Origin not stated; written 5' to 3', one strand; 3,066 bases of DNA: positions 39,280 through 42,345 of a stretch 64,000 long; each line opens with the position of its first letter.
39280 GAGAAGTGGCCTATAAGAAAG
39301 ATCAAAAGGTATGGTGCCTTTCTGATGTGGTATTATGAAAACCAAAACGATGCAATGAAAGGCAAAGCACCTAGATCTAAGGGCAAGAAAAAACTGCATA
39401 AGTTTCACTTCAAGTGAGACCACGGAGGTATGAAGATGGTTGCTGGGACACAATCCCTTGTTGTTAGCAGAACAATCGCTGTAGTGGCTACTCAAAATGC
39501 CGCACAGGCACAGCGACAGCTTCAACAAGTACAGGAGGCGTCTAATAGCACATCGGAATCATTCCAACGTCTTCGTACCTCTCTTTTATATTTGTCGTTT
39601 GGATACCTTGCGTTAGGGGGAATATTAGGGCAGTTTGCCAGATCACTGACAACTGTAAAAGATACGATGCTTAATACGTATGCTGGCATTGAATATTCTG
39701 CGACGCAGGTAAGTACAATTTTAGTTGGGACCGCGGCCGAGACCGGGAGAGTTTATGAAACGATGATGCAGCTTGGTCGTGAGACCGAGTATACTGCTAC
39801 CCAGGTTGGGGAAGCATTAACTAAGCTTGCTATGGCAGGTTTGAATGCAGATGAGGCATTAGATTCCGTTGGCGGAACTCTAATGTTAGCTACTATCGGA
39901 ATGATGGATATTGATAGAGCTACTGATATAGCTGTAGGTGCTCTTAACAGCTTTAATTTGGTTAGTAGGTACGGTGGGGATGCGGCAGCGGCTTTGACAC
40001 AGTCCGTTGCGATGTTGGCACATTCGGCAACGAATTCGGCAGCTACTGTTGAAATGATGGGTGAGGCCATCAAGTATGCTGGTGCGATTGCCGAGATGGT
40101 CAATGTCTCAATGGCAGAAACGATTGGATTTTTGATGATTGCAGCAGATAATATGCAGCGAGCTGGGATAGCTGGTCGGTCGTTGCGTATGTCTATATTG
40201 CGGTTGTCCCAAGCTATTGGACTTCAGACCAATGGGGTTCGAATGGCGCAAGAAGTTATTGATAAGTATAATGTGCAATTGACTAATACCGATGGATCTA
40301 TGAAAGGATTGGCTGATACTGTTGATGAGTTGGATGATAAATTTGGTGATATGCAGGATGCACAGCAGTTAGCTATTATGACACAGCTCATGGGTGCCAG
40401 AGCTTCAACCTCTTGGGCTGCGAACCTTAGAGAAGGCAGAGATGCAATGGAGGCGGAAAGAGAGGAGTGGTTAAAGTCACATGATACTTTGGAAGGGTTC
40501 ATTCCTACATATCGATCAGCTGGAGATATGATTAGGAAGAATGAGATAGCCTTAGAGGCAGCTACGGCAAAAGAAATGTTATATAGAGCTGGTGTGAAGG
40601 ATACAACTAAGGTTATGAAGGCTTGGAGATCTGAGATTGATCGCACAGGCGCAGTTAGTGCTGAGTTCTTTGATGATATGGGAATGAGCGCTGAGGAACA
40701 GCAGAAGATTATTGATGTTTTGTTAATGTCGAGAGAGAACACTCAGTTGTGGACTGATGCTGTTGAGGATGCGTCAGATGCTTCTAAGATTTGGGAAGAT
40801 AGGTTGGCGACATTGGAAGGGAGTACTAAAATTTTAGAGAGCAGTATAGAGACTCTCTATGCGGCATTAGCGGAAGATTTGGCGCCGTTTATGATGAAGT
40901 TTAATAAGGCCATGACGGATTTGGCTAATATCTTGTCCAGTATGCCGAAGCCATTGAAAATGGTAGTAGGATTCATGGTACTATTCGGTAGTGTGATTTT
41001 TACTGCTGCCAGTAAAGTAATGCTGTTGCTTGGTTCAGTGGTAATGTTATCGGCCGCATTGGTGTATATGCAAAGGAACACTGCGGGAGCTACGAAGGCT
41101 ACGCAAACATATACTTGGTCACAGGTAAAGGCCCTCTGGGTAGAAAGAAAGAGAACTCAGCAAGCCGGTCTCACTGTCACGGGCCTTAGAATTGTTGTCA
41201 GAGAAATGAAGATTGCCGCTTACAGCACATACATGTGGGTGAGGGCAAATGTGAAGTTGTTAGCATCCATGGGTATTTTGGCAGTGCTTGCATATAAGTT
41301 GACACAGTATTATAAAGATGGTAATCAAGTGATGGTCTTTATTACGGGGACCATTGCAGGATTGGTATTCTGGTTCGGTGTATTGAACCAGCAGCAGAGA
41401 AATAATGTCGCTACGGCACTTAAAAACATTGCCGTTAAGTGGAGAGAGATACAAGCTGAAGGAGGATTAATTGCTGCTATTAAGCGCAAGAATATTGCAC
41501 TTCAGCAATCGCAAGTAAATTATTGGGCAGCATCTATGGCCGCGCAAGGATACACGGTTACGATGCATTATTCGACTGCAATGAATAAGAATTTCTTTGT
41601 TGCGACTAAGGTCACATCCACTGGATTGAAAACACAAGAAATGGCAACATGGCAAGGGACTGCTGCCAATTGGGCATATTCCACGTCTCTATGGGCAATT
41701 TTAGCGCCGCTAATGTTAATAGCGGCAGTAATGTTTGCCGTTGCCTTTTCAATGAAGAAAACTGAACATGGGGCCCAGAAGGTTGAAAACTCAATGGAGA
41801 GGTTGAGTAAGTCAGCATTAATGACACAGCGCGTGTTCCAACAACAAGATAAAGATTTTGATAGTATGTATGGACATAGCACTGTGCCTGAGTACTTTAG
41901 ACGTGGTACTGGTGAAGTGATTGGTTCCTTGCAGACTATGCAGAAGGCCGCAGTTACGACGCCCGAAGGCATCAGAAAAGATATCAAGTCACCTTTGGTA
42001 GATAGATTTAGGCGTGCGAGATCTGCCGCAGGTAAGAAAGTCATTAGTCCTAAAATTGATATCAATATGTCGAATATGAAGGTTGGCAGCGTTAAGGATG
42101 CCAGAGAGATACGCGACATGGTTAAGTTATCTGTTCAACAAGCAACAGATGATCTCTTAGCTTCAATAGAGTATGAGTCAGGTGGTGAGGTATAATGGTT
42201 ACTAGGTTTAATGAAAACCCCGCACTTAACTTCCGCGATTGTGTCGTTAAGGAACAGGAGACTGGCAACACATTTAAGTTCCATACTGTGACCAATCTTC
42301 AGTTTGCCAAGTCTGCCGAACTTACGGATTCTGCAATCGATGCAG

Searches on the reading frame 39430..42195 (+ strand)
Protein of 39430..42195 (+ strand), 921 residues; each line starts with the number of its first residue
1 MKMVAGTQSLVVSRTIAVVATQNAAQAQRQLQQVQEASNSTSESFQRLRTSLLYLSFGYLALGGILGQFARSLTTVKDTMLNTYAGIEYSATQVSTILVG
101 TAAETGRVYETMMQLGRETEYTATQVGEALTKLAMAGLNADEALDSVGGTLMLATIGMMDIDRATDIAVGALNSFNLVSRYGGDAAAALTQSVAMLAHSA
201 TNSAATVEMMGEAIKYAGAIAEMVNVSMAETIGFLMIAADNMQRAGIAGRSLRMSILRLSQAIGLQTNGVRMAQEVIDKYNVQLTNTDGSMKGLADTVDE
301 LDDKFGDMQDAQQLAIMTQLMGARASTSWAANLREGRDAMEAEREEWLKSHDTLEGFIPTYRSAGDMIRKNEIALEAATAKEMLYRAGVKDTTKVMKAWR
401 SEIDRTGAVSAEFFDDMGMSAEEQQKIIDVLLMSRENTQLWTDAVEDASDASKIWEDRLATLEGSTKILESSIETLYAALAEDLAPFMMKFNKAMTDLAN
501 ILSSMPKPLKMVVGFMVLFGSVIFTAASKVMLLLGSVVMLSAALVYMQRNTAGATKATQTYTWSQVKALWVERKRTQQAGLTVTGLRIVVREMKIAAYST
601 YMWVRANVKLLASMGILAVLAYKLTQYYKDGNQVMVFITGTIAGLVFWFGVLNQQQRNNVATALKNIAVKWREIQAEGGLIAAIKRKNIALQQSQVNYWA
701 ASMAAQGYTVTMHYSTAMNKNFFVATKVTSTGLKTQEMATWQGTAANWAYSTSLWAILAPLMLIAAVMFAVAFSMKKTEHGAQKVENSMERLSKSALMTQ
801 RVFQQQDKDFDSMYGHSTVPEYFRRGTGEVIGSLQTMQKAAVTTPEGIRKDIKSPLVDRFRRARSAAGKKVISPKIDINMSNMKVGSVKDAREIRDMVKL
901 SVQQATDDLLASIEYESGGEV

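Call 11: search_protein_families(library=pfam, proteins=[window:39430-42195:+], max_evalue=0.01)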
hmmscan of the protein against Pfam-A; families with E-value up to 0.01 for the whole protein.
window:39430-42195:+ (921 aa): 1 family
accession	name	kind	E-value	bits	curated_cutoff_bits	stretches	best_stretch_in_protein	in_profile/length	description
PF10145.14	PhageMin_Tail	-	2.7e-32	112.7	33.2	1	111-322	3-201/201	Phage-related minor tail protein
